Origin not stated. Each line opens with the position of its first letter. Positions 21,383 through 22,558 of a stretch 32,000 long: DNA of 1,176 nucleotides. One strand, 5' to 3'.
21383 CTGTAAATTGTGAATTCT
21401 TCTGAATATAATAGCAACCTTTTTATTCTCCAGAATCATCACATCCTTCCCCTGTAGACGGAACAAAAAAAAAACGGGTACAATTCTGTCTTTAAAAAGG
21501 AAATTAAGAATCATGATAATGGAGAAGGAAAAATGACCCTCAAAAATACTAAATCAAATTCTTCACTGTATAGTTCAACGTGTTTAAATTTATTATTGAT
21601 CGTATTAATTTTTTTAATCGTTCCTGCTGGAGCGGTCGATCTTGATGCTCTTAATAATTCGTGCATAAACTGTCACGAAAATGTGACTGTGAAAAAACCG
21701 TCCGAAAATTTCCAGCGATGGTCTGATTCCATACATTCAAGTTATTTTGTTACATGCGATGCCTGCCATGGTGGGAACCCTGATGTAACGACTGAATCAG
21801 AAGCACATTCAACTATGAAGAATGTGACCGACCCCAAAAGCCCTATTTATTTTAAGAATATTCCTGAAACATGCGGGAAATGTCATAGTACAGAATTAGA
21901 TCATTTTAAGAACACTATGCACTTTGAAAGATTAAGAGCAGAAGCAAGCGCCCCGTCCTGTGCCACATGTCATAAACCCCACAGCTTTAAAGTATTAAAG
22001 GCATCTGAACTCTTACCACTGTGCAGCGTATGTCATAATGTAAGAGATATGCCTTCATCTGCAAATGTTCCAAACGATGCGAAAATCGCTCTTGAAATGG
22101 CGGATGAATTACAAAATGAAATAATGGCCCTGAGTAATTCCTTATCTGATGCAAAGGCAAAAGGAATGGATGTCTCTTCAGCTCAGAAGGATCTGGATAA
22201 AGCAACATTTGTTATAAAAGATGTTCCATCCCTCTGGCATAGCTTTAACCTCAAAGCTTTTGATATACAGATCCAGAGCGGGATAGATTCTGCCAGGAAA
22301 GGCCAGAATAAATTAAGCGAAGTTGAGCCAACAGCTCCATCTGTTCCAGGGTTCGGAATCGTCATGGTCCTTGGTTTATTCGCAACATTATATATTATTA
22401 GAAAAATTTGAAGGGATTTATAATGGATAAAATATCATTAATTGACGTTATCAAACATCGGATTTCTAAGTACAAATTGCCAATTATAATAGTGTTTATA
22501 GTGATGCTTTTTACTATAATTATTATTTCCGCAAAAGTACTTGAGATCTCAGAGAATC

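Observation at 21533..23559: Two-gene module: quinol-dehydrogenase-like 13-haem membrane cytochrome plus lipid-anchored pentahaem partner, a self-contained membrane-to-surface electron conduit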

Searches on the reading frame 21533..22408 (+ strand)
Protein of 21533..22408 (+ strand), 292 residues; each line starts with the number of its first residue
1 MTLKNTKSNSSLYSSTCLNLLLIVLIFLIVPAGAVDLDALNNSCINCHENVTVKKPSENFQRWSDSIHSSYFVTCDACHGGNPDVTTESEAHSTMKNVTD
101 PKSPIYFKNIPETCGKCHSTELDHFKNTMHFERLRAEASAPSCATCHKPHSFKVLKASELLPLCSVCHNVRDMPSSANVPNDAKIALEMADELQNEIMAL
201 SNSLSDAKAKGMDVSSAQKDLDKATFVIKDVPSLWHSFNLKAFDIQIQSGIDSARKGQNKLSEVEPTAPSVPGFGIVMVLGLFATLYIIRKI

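Call 4: search_protein_families(library=pfam, proteins=[window:21533-22408:+], max_evalue=1)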
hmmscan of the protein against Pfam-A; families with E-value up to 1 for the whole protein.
window:21533-22408:+ (292 aa): 11 families
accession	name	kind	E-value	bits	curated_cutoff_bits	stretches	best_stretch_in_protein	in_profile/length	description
PF22113.1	Mtrc-MtrF_II-IV_dom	-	2.5e-07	30.8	30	2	43-154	30-171/176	Outer membrane cytochrome MtrC/MtrF-like, domains II/IV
PF14522.11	Cytochrome_C7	-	4.8e-07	29.9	24.8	3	66-148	6-67/67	Cytochrome c7 and related cytochrome c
PF09699.15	Paired_CXXCH_1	-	3.6e-06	27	20.6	2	142-169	8-37/41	Doubled CXXCH motif (Paired_CXXCH_1)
PF14537.11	Cytochrom_c3_2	-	5.1e-06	27.3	25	2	68-169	2-79/79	Cytochrome c3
PF02335.20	Cytochrom_C552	-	4.3e-05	23.1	24.1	1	59-130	231-294/438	Cytochrome c552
PF13435.11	Cytochrome_C554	-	0.00068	21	20.8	1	41-80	48-84/84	Cytochrome c554 and c-prime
PF03264.19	Cytochrom_NNT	-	0.0024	18.1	24.1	2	109-152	34-77/174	NapC/NirT cytochrome c family, N-terminal region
PF02085.21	Cytochrom_CIII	-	0.0092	16.7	22.9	0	112-168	47-101/101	Class III cytochrome C family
PF22678.1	Cytochrom_c_NrfB-like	-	0.013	16.4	27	1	36-83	28-69/89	Cytochrome c-type protein NrfB-like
PF19284.4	Arc_MA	-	0.12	13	28.5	1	36-71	15-50/108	Arc MA domain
PF13442.11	Cytochrome_CBB3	-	0.56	11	27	0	70-86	9-28/68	Cytochrome C oxidase, cbb3-type, subunit III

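Call 5: search_protein_families(library=ncbifam, proteins=[window:21533-22408:+], max_evalue=1)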
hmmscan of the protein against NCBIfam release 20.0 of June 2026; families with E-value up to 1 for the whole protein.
window:21533-22408:+ (292 aa): 17 families
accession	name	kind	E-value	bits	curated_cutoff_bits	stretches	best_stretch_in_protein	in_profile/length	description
NF040943.1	cytoc3_ExtM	equivalog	6e-10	38.1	800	1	24-129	2-90/599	selenite/tellurite reduction operon c-type cytochrome ExtM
NF041028.1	decahem_GSU2203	exception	3.2e-09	36.4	325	1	41-179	36-164/317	GSU2203 family decaheme c-type cytochrome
TIGR03508.1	decahem_SO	subfamily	2.7e-08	33.6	192.2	1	42-171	3-127/258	DmsE family decaheme c-type cytochrome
TIGR03153.1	cytochr_NrfH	equivalog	2.9e-05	24.2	134.2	1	20-148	7-134/138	cytochrome c nitrite reductase small subunit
TIGR03507.1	decahem_SO1788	subfamily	0.00015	20.4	209.3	2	132-182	481-531/672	OmcA/MtrC family decaheme c-type cytochrome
TIGR01904.2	GSu_C4xC__C2xCH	domain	0.00033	20.4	27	1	38-92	18-70/73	CxxxxCH/CxxCH domain c-type cytochrome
NF008339.0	PRK11125.1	equivalog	0.00063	18.5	595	1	58-130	272-337/487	ammonia-forming cytochrome c nitrite reductase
TIGR03152.1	cyto_c552_HCOOH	exception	0.0019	17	692.5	1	56-129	228-294/441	ammonia-forming nitrite reductase cytochrome c552 subunit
NF041198.1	UshA_like_PCGU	equivalog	0.0092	14.6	275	1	40-99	441-499/519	UshA-like (seleno)protein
NF047727.1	4hemeCytCCctA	equivalog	0.0096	16.1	180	1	36-119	32-105/109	tetraheme c-type cytochrome CctA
TIGR02161.1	napC_nirT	subfamily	0.023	14.6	310.6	1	109-153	43-88/185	periplasmic nitrate (or nitrite) reductase c-type cytochrome, NapC/NirT family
NF052343.1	hydrazine_HDH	equivalog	0.031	12.6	900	1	41-173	116-254/564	hydrazine dehydrogenase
NF052248.1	SorU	equivalog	0.048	13.9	100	0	158-179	7-28/72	SorU family sulfite dehydrogenase c-type cytochrome subunit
NF008659.0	PRK11659.1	equivalog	0.048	13.3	184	1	41-170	46-169/188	cytochrome c nitrite reductase pentaheme subunit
NF045529.2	Heimdall-CTERM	domain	0.06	13.8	24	1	271-291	2-22/26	Heimdall-CTERM domain-containing surface protein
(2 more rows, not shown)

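Call 7: find_homologous_proteins(query=window:21533-22408:+)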
Query window:21533-22408:+ (292 aa): 170 proteins with E <= 0.001 among 1223 candidates; the best 120 are listed.
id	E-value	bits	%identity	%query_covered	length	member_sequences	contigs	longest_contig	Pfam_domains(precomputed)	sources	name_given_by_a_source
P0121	3.2e-193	658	100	100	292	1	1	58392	PF09699.16,PF14537.12,PF14522.12,PF22113.2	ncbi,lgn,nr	ncbi:MAG: hypothetical protein OIN87_07300 [Candidatus Methanoperedens sp.]|nr:hypothetical protein 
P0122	1.4e-153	528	79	100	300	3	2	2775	PF09699.16,PF14537.12,PF02335.21,PF14522.12,PF22113.2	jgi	-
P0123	2.9e-153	527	78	100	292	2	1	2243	PF09699.16,PF14537.12,PF14522.12,PF22113.2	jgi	jgi:mono/diheme cytochrome c family protein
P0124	5.8e-153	526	78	100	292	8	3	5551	PF09699.16,PF14522.12,PF22113.2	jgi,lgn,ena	jgi:formate-dependent nitrite reductase cytochrome c552 subunit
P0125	1.1e-151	522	77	100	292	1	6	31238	PF09699.16,PF14537.12,PF14522.12,PF22113.2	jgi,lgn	-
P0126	8.3e-149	512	76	100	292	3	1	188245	PF09699.16,PF14537.12,PF14522.12,PF22113.2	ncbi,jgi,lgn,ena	ncbi:MAG: hypothetical protein WC556_04425 [Candidatus Methanoperedens sp.]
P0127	9.3e-148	509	76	100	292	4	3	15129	PF09699.16,PF14537.12,PF02335.21,PF14522.12,PF22113.2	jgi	jgi:formate-dependent nitrite reductase cytochrome c552 subunit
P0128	1.5e-147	508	76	100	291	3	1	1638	PF09699.16,PF03264.20,PF14522.12,PF22113.2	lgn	-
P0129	6.4e-147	506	75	100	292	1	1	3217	PF09699.16,PF14537.12,PF14522.12,PF22113.2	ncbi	-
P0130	1.5e-145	502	74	100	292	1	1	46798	PF09699.16,PF14537.12,PF02335.21,PF14522.12,PF22113.2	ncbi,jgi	-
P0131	2.9e-145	501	74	100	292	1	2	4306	PF09699.16,PF14537.12,PF02335.21,PF14522.12,PF22113.2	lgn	-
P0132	3.1e-145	501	75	100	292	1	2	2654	PF09699.16,PF14522.12,PF22113.2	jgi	jgi:hypothetical protein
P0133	9.5e-145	499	75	100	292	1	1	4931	PF09699.16,PF14537.12,PF02335.21,PF14522.12,PF22113.2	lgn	-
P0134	1.3e-144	499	75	100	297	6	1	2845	PF09699.16,PF14537.12,PF02335.21,PF14522.12,PF22113.2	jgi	jgi:formate-dependent nitrite reductase cytochrome c552 subunit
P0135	3.1e-144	497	76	100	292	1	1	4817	PF09699.16,PF14537.12,PF14522.12,PF22113.2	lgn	-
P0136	3.8e-144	497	75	100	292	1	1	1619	PF09699.16,PF02335.21,PF14522.12,PF22113.2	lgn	-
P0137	4.8e-144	497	74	100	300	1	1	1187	PF20994.3,PF09699.16,PF02335.21,PF14522.12,PF22113.2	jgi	jgi:cytochrome c553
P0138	4.9e-144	497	74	100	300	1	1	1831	PF09699.16,PF14537.12,PF03264.20,PF02335.21,PF14522.12,PF22113.2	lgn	-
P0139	1.1e-143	496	73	100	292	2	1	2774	PF09699.16,PF14537.12,PF02335.21,PF14522.12,PF22113.2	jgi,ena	-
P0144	2.3e-140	485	72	100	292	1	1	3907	PF09699.16,PF03264.20,PF02335.21,PF14522.12,PF22113.2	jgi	jgi:formate-dependent nitrite reductase cytochrome c552 subunit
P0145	2.5e-140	485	72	100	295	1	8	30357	PF14537.12,PF02335.21,PF14522.12,PF22113.2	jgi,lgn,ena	-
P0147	3.3e-139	481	72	100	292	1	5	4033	PF09699.16,PF02335.21,PF14522.12,PF22113.2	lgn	-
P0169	9.8e-119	414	58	94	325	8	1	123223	PF14537.12,PF02335.21,PF14522.12,PF22113.2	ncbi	-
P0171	1.4e-116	407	59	90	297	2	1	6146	PF09699.16,PF14537.12,PF02335.21,PF14522.12,PF22113.2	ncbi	-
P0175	1.2e-115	404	55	98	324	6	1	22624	PF14537.12,PF02335.21,PF14522.12,PF22113.2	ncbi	-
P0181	2.1e-114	400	56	93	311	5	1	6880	PF14537.12,PF02335.21,PF14522.12,PF22113.2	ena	-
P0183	2.4e-114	399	56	93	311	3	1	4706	PF14537.12,PF02335.21,PF14522.12,PF22113.2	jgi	-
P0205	8.1e-111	388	56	92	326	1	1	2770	PF14537.12,PF02335.21,PF14522.12,PF22113.2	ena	-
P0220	4.9e-109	382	63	86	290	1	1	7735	PF14537.12,PF02335.21,PF14522.12,PF22113.2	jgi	-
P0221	5.5e-109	382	51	100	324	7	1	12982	PF14537.12,PF02335.21,PF14522.12,PF22113.2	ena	-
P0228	5.9e-106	372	61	86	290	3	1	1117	PF09699.16,PF14537.12,PF02335.21,PF14522.12,PF22113.2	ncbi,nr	ncbi:MAG: ammonia-forming cytochrome c nitrite reductase subunit c552 [Candidatus Methanoperedens sp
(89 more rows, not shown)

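Call 28: search_solved_structures(query=window:21533-22408:+, max_evalue=1, show_alignments=2)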
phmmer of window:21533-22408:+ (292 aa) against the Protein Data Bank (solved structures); distinct sequences matched with E-value up to 1: 8.
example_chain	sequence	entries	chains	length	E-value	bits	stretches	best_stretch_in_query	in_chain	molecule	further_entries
6i5b_A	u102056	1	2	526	0.024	17.2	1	68-149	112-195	Uncharacterized protein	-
8iwh_V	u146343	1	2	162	0.04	16.5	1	13-95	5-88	Cytochrome c-550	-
5yq7_C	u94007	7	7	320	0.049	16.2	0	164-211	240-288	Cytochrome subunit of photosynthetic reaction center | MULTIHEME_CYTC DOMAIN-CONTAINING PROTEIN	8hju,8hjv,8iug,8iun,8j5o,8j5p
4wjy_A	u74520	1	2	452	0.06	15.9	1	53-121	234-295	Cytochrome c-552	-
3ubr_A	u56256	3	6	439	0.064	15.9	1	54-124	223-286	Cytochrome c-552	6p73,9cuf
1gu6_A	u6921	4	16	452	0.11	15.1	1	53-121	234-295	CYTOCHROME C552 | Cytochrome c-552 | Cytochrome c nitrite reductase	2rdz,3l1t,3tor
2rf7_A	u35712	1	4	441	0.11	15.1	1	53-121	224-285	Cytochrome c-552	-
4qo5_A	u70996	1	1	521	0.26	13.8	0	132-179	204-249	Hypothetical multiheme protein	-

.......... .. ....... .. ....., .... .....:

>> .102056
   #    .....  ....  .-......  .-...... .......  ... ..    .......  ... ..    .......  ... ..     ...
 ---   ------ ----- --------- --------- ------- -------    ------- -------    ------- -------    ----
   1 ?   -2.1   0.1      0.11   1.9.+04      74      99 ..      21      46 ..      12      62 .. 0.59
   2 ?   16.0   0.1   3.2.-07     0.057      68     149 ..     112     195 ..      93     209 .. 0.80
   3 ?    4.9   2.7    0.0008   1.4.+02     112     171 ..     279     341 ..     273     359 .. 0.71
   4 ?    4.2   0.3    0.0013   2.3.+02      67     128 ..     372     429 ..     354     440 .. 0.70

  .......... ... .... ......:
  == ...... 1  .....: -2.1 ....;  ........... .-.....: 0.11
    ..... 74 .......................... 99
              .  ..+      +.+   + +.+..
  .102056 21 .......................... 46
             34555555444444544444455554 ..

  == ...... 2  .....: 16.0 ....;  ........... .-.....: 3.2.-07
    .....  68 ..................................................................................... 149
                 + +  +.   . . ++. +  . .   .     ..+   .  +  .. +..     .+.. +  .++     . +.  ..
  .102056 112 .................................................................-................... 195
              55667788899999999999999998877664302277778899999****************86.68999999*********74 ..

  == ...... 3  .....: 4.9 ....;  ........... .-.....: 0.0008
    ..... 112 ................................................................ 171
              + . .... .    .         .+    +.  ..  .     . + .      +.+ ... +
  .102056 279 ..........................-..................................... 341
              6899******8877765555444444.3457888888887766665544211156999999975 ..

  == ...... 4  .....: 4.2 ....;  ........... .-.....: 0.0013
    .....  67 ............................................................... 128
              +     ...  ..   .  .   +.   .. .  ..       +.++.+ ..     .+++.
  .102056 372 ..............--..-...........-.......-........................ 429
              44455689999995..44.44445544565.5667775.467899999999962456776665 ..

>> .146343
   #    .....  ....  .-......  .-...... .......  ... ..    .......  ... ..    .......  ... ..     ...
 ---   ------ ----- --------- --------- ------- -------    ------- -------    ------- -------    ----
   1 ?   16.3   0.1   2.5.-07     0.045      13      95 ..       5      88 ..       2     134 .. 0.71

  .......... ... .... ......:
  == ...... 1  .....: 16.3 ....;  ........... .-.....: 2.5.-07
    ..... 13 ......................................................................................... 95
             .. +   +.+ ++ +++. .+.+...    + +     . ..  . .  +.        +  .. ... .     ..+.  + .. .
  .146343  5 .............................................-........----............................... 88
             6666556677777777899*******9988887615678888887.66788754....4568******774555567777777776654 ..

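Call 41: predict_structure(alignment_id=A2)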
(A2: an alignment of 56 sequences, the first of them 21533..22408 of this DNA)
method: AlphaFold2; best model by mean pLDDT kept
length: 292 residues; sequences in the alignment: 56
mean_pLDDT: 56.8   pTM: 0.40
mean pLDDT of the five models: 56.8, 56.3, 56.1, 52.4, 51.8
residues with pLDDT >= 90: 51; 70-90: 42; 50-70: 42; < 50: 157
segments of 3 or more residues with pLDDT < 50: 1-12, 31-81, 90-119, 131-179, 264-274
pLDDT, mean of each block of 10 residues (from residue 1): 38 64 69 37 28 34 40 34 50 45 37 40 52 41 32 33 38 43 77 95 95 95 92 67 89 95 52 56 77 59
secondary structure, 60 per line:
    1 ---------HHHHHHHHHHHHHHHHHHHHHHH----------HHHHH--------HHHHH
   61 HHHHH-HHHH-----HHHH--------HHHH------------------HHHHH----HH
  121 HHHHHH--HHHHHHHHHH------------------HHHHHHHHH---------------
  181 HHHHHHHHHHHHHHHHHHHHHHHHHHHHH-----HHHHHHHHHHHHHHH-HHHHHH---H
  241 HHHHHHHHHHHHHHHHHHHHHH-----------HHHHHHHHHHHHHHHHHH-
elements in order: H10-32 H43-47 H56-65 H67-70 H76-79 H88-91 H110-114 H119-126 H129-138 H157-165 H181-209 H215-229 H231-236 H240-262 H274-291

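Call 71: search_solved_structures(query=A2, max_evalue=1)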
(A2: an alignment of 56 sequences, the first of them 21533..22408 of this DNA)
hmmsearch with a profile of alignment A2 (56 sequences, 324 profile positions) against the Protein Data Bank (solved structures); distinct sequences matched with E-value up to 1: 16.
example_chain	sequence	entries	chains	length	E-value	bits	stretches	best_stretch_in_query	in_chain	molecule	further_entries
1svf_A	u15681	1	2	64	0.035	16.5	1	215-264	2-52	PROTEIN (FUSION GLYCOPROTEIN)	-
4wjy_A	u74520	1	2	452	0.036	16.5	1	87-157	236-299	Cytochrome c-552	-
2rf7_A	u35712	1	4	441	0.037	16.5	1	89-157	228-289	Cytochrome c-552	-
2fk4_A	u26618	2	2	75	0.045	16.2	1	42-77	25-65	Protein E6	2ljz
6grj_G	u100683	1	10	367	0.05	16.1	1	244-300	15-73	AhlB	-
1gu6_A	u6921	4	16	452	0.052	16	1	88-157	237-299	CYTOCHROME C552 | Cytochrome c-552 | Cytochrome c nitrite reductase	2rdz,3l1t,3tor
6grk_A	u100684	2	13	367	0.055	15.9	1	244-300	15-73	AhlB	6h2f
8r1f_B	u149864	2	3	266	0.093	15.2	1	42-77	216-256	Ubiquitin-like protein SMT3,Protein E6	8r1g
6siv_B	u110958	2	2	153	0.18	14.2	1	42-77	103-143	Protein E6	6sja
4xr8_F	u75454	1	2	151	0.2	14.1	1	42-77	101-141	Protein E6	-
4giz_C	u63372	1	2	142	0.21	14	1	42-76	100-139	Protein E6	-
8jrn_D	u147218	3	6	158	0.23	13.9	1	43-77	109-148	Protein E6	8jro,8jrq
8jrp_B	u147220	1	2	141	0.24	13.8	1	42-76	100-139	Protein E6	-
5t5s_A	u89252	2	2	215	0.57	12.6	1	213-299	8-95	Alanine--tRNA ligase, cytoplasmic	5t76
2b9b_A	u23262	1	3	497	0.63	12.4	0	214-264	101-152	Fusion glycoprotein F0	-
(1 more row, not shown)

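Call 73: search_protein_representatives(alignment_id=A2)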
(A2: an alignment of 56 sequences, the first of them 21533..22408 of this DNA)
Query: 56 sequences, 324 profile positions. Proteins with E-value up to 0.001 (for the whole library): 1698; up to 1e-10: 625; up to 1e-30: 79. The best 150 are listed.
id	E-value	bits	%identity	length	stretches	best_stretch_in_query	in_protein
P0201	4.2e-176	601.3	-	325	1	1-324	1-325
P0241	8.2e-125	432.7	-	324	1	18-321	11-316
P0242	1.3e-95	336.8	-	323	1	18-320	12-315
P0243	2.4e-92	326.1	-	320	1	23-324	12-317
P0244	4.3e-91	321.9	-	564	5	90-294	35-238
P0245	6.9e-86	304.8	-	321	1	8-323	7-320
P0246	8.8e-83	294.6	-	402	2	100-323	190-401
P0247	2.7e-81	289.7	-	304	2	88-324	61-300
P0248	1.0e-78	281.3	-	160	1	18-173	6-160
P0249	1.4e-75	270.9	-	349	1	11-324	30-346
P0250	1.9e-74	267.3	-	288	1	24-292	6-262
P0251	6.7e-73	262.1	-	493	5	88-281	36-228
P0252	2.7e-71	256.8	-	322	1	18-324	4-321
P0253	5.9e-70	252.5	-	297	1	40-321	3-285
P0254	3.5e-67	243.3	-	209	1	39-227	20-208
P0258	1.2e-54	202.2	-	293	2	87-320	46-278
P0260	3.2e-49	184.3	-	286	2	90-308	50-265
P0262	3.2e-47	177.8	-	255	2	78-293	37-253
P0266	5.3e-44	167.2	-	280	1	74-289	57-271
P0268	1.1e-43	166.2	-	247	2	72-292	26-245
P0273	2.5e-41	158.4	-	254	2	90-274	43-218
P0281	1.4e-39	152.6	-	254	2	76-292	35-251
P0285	1.9e-38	148.9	-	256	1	78-293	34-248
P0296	1.2e-35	139.8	-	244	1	76-293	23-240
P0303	3.0e-34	135.1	-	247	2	77-288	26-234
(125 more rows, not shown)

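Call 75: list_cluster_members(proteins=[P0262, P0266, P0268, P0273, P0281, P0285, P0296, P0303, P0260, P0258])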
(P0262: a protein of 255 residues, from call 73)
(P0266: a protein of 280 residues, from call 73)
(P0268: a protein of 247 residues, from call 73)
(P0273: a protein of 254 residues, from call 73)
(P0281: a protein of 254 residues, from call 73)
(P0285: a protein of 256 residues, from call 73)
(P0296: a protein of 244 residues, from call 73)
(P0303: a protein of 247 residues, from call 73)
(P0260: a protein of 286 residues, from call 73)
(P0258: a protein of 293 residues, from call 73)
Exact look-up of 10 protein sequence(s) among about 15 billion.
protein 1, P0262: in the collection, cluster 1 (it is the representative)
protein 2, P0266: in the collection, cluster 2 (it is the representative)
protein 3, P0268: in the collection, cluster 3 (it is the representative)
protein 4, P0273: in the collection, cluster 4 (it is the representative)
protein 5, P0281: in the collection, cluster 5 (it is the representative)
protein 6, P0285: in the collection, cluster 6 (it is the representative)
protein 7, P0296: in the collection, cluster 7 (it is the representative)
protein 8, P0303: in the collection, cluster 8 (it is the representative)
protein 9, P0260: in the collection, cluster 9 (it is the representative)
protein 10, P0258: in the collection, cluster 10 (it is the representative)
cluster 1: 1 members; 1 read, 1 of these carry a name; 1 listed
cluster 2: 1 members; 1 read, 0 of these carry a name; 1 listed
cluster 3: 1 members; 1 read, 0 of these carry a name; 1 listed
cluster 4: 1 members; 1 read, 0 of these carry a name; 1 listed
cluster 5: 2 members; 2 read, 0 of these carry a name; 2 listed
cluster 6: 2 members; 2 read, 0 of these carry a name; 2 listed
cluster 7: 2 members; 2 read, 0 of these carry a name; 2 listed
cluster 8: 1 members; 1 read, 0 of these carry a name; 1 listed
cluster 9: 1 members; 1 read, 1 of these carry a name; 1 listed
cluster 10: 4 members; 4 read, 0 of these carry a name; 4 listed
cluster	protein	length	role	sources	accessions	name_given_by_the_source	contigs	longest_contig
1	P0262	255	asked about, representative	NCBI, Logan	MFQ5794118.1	MAG: multiheme c-type cytochrome [Candidatus Bipolaricaulia bacterium]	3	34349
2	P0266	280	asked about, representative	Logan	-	-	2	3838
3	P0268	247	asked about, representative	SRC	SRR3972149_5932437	-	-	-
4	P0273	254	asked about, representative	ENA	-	-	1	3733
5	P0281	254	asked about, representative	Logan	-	-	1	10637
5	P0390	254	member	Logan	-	-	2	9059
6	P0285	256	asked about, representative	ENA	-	-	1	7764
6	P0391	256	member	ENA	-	-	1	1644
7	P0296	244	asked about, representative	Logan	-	-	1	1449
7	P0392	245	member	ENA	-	-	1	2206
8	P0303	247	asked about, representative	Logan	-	-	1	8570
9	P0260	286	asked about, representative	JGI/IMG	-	cytochrome c553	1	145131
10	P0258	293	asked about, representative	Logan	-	-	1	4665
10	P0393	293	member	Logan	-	-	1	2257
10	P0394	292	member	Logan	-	-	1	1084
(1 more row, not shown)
